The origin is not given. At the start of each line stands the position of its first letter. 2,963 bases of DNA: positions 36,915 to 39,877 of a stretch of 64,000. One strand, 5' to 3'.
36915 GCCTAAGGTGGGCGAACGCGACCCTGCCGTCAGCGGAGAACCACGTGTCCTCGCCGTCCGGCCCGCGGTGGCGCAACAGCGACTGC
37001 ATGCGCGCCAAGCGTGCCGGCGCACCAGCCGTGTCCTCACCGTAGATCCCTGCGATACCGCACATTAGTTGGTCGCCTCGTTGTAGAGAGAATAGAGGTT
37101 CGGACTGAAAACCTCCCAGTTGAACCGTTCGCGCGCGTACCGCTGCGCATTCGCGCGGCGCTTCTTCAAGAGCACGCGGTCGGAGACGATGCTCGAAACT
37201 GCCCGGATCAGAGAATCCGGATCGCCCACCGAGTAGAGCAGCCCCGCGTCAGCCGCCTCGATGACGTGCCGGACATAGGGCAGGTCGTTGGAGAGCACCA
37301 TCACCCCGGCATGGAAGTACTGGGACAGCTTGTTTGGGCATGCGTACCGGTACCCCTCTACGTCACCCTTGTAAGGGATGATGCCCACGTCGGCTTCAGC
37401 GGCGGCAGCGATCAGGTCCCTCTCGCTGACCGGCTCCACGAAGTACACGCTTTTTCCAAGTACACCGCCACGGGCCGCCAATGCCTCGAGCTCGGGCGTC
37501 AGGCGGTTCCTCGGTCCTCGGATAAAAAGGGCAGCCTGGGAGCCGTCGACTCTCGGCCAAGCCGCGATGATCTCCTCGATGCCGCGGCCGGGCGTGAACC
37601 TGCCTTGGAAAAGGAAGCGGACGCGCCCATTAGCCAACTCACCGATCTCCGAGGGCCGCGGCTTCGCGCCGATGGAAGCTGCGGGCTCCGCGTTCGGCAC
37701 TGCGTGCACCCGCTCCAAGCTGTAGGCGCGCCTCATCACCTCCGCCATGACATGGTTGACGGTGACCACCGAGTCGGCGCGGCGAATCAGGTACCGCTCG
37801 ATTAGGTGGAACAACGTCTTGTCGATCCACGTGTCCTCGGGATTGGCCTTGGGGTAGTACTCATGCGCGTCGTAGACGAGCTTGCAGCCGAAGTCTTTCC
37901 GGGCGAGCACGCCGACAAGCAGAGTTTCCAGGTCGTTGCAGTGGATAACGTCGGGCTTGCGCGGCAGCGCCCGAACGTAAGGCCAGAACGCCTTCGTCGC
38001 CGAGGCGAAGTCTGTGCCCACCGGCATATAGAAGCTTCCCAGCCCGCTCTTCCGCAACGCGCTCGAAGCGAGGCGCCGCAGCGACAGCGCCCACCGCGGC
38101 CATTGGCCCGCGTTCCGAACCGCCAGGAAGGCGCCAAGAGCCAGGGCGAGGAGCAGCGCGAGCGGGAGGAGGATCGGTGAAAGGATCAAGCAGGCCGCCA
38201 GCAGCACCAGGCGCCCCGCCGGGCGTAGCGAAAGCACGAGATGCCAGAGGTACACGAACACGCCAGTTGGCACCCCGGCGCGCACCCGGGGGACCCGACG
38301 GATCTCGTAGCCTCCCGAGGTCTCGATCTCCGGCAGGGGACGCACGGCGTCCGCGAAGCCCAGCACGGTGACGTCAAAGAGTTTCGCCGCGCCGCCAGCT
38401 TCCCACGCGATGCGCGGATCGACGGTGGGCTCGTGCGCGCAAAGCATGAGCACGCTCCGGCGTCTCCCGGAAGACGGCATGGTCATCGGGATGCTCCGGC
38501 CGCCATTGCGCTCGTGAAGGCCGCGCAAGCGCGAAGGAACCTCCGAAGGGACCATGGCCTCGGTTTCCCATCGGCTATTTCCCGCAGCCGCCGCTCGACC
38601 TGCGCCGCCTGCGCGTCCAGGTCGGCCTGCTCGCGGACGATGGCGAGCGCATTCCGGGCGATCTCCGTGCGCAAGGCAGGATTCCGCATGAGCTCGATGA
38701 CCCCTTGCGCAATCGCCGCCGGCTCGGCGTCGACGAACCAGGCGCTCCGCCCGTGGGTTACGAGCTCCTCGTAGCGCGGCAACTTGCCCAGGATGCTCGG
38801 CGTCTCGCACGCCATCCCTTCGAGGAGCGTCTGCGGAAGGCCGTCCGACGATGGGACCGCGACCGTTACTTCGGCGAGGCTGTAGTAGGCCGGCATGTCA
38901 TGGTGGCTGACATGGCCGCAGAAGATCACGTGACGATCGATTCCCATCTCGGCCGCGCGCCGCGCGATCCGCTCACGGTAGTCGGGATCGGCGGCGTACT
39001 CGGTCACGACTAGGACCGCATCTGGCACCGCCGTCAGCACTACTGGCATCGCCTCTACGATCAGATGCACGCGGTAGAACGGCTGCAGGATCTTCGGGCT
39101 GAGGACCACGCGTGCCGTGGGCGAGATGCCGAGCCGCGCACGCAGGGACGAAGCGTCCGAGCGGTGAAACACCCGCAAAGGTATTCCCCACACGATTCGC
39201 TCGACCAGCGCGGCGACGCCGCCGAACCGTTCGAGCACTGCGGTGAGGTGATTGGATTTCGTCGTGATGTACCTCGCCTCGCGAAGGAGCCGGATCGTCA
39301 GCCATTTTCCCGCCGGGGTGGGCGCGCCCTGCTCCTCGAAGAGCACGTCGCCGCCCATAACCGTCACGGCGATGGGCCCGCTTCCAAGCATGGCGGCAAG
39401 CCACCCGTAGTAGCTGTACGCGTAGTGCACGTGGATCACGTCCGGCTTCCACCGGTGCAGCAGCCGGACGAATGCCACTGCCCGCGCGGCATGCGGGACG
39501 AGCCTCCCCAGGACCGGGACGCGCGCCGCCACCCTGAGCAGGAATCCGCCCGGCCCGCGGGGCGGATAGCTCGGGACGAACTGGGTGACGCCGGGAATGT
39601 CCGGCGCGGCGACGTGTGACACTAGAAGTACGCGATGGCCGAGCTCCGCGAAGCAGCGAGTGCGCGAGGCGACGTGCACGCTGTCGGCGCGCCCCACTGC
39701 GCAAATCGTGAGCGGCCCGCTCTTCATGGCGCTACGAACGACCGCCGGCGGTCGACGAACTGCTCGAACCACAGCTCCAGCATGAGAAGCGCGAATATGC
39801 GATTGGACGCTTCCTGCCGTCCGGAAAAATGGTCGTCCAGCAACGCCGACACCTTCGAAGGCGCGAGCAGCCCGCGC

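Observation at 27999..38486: Duplicated 'GT-X + AsnB' two-gene module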

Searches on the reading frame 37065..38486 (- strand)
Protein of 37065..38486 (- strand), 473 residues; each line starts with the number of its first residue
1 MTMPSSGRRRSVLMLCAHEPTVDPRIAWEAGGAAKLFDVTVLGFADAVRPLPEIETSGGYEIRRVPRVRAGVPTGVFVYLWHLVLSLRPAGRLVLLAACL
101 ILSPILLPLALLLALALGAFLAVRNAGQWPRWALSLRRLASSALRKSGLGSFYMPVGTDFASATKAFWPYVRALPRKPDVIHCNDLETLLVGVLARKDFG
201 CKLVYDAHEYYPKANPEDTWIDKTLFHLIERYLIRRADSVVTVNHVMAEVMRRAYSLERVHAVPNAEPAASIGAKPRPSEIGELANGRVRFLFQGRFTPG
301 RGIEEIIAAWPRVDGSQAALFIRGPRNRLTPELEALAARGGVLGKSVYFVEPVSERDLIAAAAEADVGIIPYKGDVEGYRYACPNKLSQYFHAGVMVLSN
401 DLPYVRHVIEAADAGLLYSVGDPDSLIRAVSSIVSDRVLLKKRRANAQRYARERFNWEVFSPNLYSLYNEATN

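Call 5: search_protein_families(library=pfam, proteins=[window:37065-38486:-], max_evalue=0.01)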
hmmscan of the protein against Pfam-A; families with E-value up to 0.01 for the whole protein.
window:37065-38486:- (473 aa): 6 families
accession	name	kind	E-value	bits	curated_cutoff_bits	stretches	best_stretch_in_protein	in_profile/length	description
PF13579.12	Glyco_trans_4_4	-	3.8e-14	53.8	29.7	1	167-265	59-157/158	Glycosyl transferase 4-like domain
PF13439.12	Glyco_transf_4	-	3.9e-14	53.5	28.5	1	166-265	59-164/170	Glycosyltransferase Family 4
PF13692.12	Glyco_trans_1_4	-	4.2e-14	53.5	27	1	290-436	3-142/142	Glycosyl transferases group 1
PF00534.26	Glycos_transf_1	-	3.1e-11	43.5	26.4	1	285-453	12-171/172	Glycosyl transferases group 1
PF08323.17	Glyco_transf_5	-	0.00017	21.8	22.7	1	160-249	111-222/239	Starch synthase catalytic domain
PF20706.3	GT4-conflict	-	0.0013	18.3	26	1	227-334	137-249/385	Family 4 Glycosyltransferase in conflict systems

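Call 6: search_protein_families(library=ncbifam, proteins=[window:37065-38486:-], max_evalue=0.01)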
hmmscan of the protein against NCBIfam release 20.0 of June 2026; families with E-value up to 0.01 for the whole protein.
window:37065-38486:- (473 aa): 9 families
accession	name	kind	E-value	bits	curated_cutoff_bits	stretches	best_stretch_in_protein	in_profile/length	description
TIGR04063.1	stp3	hypoth_equivalog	6.3e-11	41.8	442.05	1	177-469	92-393/397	TIGR04063 family PEP-CTERM/XrtA system glycosyltransferase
NF007640.0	PRK10307.1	subfamily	5.7e-09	35.4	276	1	225-458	160-394/411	WcaI family glycosyltransferase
TIGR02149.1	glgA_Coryne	subfamily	8.5e-08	31.7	302.4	1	177-470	83-389/391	glycogen synthase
TIGR03449.1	mycothiol_MshA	equivalog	0.0005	19.1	462.5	1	330-472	270-404/406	D-inositol-3-phosphate glycosyltransferase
TIGR03999.1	thiol_BshA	equivalog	0.00056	18.9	273.7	1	393-471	295-373/375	N-acetyl-alpha-D-glucosaminyl L-malate synthase BshA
NF038295.1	EPS_HpsP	equivalog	0.00058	19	550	1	392-470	309-386/388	hormogonium polysaccharide biosynthesis glycosyltransferase HpsP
NF047676.1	TeichurnBiosyTuaH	equivalog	0.0012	17.8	550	1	345-458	265-374/384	teichuronic acid biosynthesis protein TuaH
TIGR03088.1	stp2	hypoth_equivalog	0.0022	17.1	409.05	0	390-470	292-372/374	TIGR03088 family PEP-CTERM/XrtA system glycosyltransferase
NF038229.1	Glyco4_Geo_Pelo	equivalog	0.0071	15.4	400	0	234-471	107-336/338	GPMC system family 4 glycosyltransferase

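Call 12: find_homologous_proteins(query=window:37065-38486:-, max_evalue=0.00001)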
Query window:37065-38486:- (473 aa): 251 proteins with E <= 0.00001 among 8000 candidates; the best 120 are listed.
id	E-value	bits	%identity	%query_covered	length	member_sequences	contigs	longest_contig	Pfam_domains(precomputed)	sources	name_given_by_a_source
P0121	0.0e+0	1037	100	97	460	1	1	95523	PF00534.27,PF13579.13,PF13439.13,PF13692.13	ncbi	-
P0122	4.2e-153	529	55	98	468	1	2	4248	PF00534.27,PF13579.13,PF13439.13,PF13692.13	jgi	-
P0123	3.2e-152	526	53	99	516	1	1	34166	PF00534.27,PF13579.13,PF08323.18,PF13439.13,PF13692.13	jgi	jgi:glycosyltransferase involved in cell wall biosynthesis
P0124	3.1e-148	513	52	97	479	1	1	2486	PF00534.27,PF13579.13,PF13439.13,PF13692.13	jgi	jgi:glycosyltransferase involved in cell wall biosynthesis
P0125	2.6e-146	506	53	99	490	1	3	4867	PF00534.27,PF13579.13,PF08323.18,PF13439.13,PF13692.13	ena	-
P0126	4.6e-145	502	53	98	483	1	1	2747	PF00534.27,PF13579.13,PF13439.13,PF13692.13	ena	-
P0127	2.1e-142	493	53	96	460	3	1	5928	PF00534.27,PF13579.13,PF13439.13,PF13692.13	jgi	-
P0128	5.7e-141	489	52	98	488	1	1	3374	PF00534.27,PF13579.13,PF13439.13,PF13692.13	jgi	jgi:glycosyltransferase involved in cell wall biosynthesis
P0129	7.7e-139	482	51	96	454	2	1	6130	PF00534.27,PF13579.13,PF13439.13,PF13692.13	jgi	jgi:glycosyltransferase involved in cell wall biosynthesis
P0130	1.0e-138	481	52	98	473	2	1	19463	PF00534.27,PF13579.13,PF13439.13,PF13692.13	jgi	jgi:glycosyltransferase involved in cell wall biosynthesis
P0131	3.0e-138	480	52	97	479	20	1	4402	PF00534.27,PF13579.13,PF13439.13,PF13692.13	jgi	jgi:glycosyltransferase involved in cell wall biosynthesis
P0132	1.3e-134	468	51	97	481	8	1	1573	PF00534.27,PF13579.13,PF08323.18,PF13439.13,PF13692.13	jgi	jgi:glycosyltransferase involved in cell wall biosynthesis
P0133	2.9e-134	466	48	99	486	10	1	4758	PF00534.27,PF13579.13,PF13439.13,PF13692.13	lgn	-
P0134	5.8e-134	465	50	97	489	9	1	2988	PF00534.27,PF13579.13,PF13439.13,PF13692.13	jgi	jgi:glycosyltransferase involved in cell wall biosynthesis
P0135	1.4e-133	464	50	97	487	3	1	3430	PF00534.27,PF13579.13,PF13439.13,PF13692.13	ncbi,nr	ncbi:MAG TPA: glycosyltransferase [Stellaceae bacterium]|nr:glycosyltransferase [Stellaceae bacteriu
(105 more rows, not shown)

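Call 25: find_related_loci(query=A2, collection=metagenome_contigs, flank=7000)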
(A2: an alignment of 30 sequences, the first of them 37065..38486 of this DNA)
Query A2 (473 aa) in metagenome_contigs; peptide patterns used: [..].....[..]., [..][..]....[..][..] (x = any residue, [..] = any of these).
415 stretches matched a pattern; 330 encode a relative of the query (tblastn E <= 1e-3); the best 80 are kept; 79 distinct loci.
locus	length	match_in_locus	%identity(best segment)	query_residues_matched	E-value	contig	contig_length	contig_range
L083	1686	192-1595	50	11-473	1e-149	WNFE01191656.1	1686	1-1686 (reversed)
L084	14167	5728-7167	48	5-473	6e-138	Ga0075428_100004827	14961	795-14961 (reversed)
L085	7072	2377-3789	49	11-471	6e-133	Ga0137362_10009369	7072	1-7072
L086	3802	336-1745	49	11-471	2e-136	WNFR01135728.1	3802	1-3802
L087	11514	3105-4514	49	11-471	6e-133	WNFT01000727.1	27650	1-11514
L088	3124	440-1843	49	10-473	1e-138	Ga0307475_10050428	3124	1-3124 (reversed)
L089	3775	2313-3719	51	10-473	3e-136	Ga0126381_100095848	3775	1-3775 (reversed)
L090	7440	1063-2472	49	11-471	2e-132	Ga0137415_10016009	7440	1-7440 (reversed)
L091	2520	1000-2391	48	5-471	2e-136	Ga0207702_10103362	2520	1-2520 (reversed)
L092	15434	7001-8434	50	5-473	5e-129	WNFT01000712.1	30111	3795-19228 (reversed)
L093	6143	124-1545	48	5-473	6e-129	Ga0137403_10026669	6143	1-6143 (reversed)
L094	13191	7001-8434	50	5-473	5e-129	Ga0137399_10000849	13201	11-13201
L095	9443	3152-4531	49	9-471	2e-127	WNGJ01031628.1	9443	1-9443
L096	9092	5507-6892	46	3-468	1e-125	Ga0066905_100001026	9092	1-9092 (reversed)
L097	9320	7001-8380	49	9-471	1e-125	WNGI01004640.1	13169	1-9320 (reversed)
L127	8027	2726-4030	34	9-473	2e-56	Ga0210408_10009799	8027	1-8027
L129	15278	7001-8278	33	8-466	3e-55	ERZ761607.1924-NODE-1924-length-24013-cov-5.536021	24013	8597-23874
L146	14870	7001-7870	30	173-469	1e-42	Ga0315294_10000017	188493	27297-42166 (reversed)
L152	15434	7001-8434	35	11-470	7e-79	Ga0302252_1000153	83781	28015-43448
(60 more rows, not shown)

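Call 53: search_protein_families(library=pfam, proteins=[L129:5624-8506:+, L152:6992-10738:+, L146:4661-7915:+, L127:1415-4360:+], max_evalue=0.0001)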
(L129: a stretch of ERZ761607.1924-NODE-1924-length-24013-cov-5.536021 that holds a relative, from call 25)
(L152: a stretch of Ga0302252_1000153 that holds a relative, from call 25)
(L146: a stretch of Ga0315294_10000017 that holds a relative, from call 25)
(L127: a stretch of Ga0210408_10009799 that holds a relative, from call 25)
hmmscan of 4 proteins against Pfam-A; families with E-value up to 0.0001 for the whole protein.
L129:5624-8506:+ (960 aa): 3 families
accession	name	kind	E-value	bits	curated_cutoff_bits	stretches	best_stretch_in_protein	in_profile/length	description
PF13692.12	Glyco_trans_1_4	-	2.6e-14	54.1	27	1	710-853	3-140/142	Glycosyl transferases group 1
PF00534.26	Glycos_transf_1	-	6.3e-14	52.3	26.4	1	699-867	6-170/172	Glycosyl transferases group 1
PF13579.12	Glyco_trans_4_4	-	4.3e-06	27.6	29.7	1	593-679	67-148/158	Glycosyl transferase 4-like domain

L152:6992-10738:+ (1248 aa): 6 families
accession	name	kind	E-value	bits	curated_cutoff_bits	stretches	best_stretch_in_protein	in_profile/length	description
PF16889.11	Hepar_II_III_N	-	6.8e-35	121.4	22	1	543-831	47-314/340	Heparinase II/III N-terminus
PF07940.18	Hepar_II_III_C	-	6.2e-22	78.7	24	1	890-1138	3-212/237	Heparinase II/III-like, C-terminal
PF13579.12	Glyco_trans_4_4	-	1.2e-11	45.6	29.7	1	173-278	56-157/158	Glycosyl transferase 4-like domain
PF13439.12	Glyco_transf_4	-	1.3e-10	42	28.5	1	161-278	45-164/170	Glycosyltransferase Family 4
PF00534.26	Glycos_transf_1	-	8.9e-08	32.3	26.4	1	296-457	11-168/172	Glycosyl transferases group 1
PF13692.12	Glyco_trans_1_4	-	1.4e-06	29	27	1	302-447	3-142/142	Glycosyl transferases group 1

L146:4661-7915:+ (1084 aa): 7 families
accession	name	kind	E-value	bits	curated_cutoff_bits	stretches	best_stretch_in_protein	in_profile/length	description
PF16889.11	Hepar_II_III_N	-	6.1e-36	124.9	22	1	23-296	58-315/340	Heparinase II/III N-terminus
PF07940.18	Hepar_II_III_C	-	8.4e-31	107.7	24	1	356-595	2-223/237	Heparinase II/III-like, C-terminal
PF00534.26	Glycos_transf_1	-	7.2e-16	58.6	26.4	1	885-1049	8-169/172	Glycosyl transferases group 1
PF13692.12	Glyco_trans_1_4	-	2.1e-14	54.4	27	1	894-1038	3-142/142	Glycosyl transferases group 1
PF13439.12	Glyco_transf_4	-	1.6e-10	41.8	28.5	1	768-867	55-156/170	Glycosyltransferase Family 4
PF13579.12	Glyco_trans_4_4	-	1.7e-09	38.7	29.7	1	782-859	68-142/158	Glycosyl transferase 4-like domain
PF13524.12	Glyco_trans_1_2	-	2.4e-05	24.7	25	1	924-1066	16-143/144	Glycosyl transferase-like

L127:1415-4360:+ (981 aa): 5 families
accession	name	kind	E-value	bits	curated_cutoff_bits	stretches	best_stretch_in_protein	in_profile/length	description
PF13692.12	Glyco_trans_1_4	-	3.7e-14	53.6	27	1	692-834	4-140/142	Glycosyl transferases group 1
PF13524.12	Glyco_trans_1_2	-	8.4e-12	45.7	25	0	746-859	28-138/144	Glycosyl transferase-like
PF00534.26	Glycos_transf_1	-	2.8e-10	40.5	26.4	1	684-837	10-159/172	Glycosyl transferases group 1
PF13439.12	Glyco_transf_4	-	1.9e-05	25.2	28.5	1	551-665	46-164/170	Glycosyltransferase Family 4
PF13579.12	Glyco_trans_4_4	-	3.4e-05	24.7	29.7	1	570-658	61-147/158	Glycosyl transferase 4-like domain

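Call 74: predict_structure(alignment_id=A2)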
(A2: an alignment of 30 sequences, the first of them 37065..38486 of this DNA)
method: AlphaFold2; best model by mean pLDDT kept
length: 473 residues; sequences in the alignment: 30
mean_pLDDT: 90.0   pTM: 0.87
mean pLDDT of the five models: 90.0, 89.6, 88.7, 88.3, 88.1
residues with pLDDT >= 90: 316; 70-90: 134; 50-70: 17; < 50: 6
segments of 3 or more residues with pLDDT < 50: 1-5
pLDDT, mean of each block of 10 residues (from residue 1): 62 96 90 96 90 94 91 85 95 90 85 83 79 79 75 87 96 97 96 98 91 72 90 96 92 94 90 77 96 91 94 98 95 98 98 92 96 74 85 96 91 96 97 98 97 94 92 49
secondary structure, 60 per line:
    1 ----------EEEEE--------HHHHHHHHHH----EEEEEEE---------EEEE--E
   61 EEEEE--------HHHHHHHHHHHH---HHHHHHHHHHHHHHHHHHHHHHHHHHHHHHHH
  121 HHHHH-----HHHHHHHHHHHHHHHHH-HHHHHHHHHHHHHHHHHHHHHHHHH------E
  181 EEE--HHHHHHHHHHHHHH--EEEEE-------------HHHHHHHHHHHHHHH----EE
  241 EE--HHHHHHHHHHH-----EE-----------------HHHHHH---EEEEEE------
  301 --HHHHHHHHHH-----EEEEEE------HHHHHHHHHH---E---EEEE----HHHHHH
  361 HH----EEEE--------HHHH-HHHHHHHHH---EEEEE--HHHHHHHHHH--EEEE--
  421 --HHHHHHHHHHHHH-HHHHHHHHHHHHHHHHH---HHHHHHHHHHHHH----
elements in order: E11-15 H24-33 E38-44 E54-57 E60-65 H74-85 H89-125 H131-147 H149-173 E180-183 H186-199 E202-206 H220-234 E239-242 H245-255 H280-285 E289-294 H303-312 E318-323 H330-339 E347-350 H355-362 E367-370 H379-382 H384-392 E396-400 H403-412 E415-418 H423-435 H437-453 H457-469

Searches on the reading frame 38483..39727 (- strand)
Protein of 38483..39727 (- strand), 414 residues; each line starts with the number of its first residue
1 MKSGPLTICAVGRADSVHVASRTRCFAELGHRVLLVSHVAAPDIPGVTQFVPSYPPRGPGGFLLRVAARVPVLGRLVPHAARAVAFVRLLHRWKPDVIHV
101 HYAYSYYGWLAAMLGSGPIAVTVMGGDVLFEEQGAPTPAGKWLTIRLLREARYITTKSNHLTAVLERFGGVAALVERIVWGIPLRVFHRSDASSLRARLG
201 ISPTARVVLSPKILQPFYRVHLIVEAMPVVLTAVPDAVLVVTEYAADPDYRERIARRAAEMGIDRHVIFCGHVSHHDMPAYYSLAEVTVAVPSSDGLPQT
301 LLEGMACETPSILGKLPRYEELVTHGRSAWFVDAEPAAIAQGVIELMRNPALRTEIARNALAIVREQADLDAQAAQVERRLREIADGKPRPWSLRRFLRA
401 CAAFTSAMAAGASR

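Call 5: search_protein_families(library=pfam, proteins=[window:38483-39727:-], max_evalue=0.01)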
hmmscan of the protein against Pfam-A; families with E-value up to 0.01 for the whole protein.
window:38483-39727:- (414 aa): 6 families
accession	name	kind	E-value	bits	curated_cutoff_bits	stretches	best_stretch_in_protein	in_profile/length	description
PF00534.26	Glycos_transf_1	-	1.1e-23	84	26.4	1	195-360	5-169/172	Glycosyl transferases group 1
PF13692.12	Glyco_trans_1_4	-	6.2e-18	65.9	27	1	219-349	16-142/142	Glycosyl transferases group 1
PF13524.12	Glyco_trans_1_2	-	8.5e-12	45.7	25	1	269-377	31-142/144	Glycosyl transferase-like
PF13439.12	Glyco_transf_4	-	1.5e-11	45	28.5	1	17-178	6-162/170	Glycosyltransferase Family 4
PF13579.12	Glyco_trans_4_4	-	4e-10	40.7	29.7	1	18-176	6-153/158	Glycosyl transferase 4-like domain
PF13477.12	Glyco_trans_4_2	-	1.4e-09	38.7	23.4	1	85-157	65-138/139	Glycosyl transferase 4-like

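Call 6: search_protein_families(library=ncbifam, proteins=[window:38483-39727:-], max_evalue=0.01)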
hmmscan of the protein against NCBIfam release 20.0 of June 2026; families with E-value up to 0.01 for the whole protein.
window:38483-39727:- (414 aa): 22 families
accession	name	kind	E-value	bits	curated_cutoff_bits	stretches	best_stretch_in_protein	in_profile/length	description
NF038229.1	Glyco4_Geo_Pelo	equivalog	2.3e-22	79.5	400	1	82-384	43-336/338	GPMC system family 4 glycosyltransferase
TIGR03999.1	thiol_BshA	equivalog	1.2e-16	60.7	273.7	1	81-379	71-368/375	N-acetyl-alpha-D-glucosaminyl L-malate synthase BshA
NF041876.1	EPS_EpsE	equivalog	5.5e-16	58.8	400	1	149-376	160-388/389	exopolysaccharide biosynthesis GT4 family glycosyltransferase EpsE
TIGR03449.1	mycothiol_MshA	equivalog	2.6e-15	56.3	462.5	1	94-366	102-386/406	D-inositol-3-phosphate glycosyltransferase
TIGR04063.1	stp3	hypoth_equivalog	8.4e-15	54.5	442.05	1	147-376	154-387/397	TIGR04063 family PEP-CTERM/XrtA system glycosyltransferase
TIGR04047.1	MSMEG_0565_glyc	hypoth_equivalog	9.9e-15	54.5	259.85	1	148-366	136-357/373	MSMEG_0565 family glycosyltransferase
TIGR03088.1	stp2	hypoth_equivalog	1e-12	47.8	409.05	1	86-376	73-365/374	TIGR03088 family PEP-CTERM/XrtA system glycosyltransferase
NF047684.1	TeichurnBiosyTuaC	equivalog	2.6e-08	33.2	550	1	89-384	103-389/391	teichuronic acid biosynthesis protein TuaC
TIGR02149.1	glgA_Coryne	subfamily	6.8e-07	28.7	302.4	1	95-375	84-381/391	glycogen synthase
NF038295.1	EPS_HpsP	equivalog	1.7e-06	27.3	550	1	151-379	155-382/388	hormogonium polysaccharide biosynthesis glycosyltransferase HpsP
NF041010.1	glycosy_Agl16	equivalog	1.8e-06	27.1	575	1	237-366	206-334/352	glycosylation protein Agl16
NF012028.0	PRK15484.1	subfamily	2.9e-06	26.6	618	1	172-382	160-376/380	lipopolysaccharide N-acetylglucosaminyltransferase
NF038255.1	exopoly_VpsD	equivalog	5e-05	22.3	300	1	218-315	216-313/381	VpsD family glycosyltransferase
NF038298.1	EPS_HpsO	equivalog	0.00038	19.3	575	0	249-360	240-363/388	hormogonium polysaccharide biosynthesis glycosyltransferase HpsO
NF038011.1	PelF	equivalog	0.00061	18.9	100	1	216-365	317-473/489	GT4 family glycosyltransferase PelF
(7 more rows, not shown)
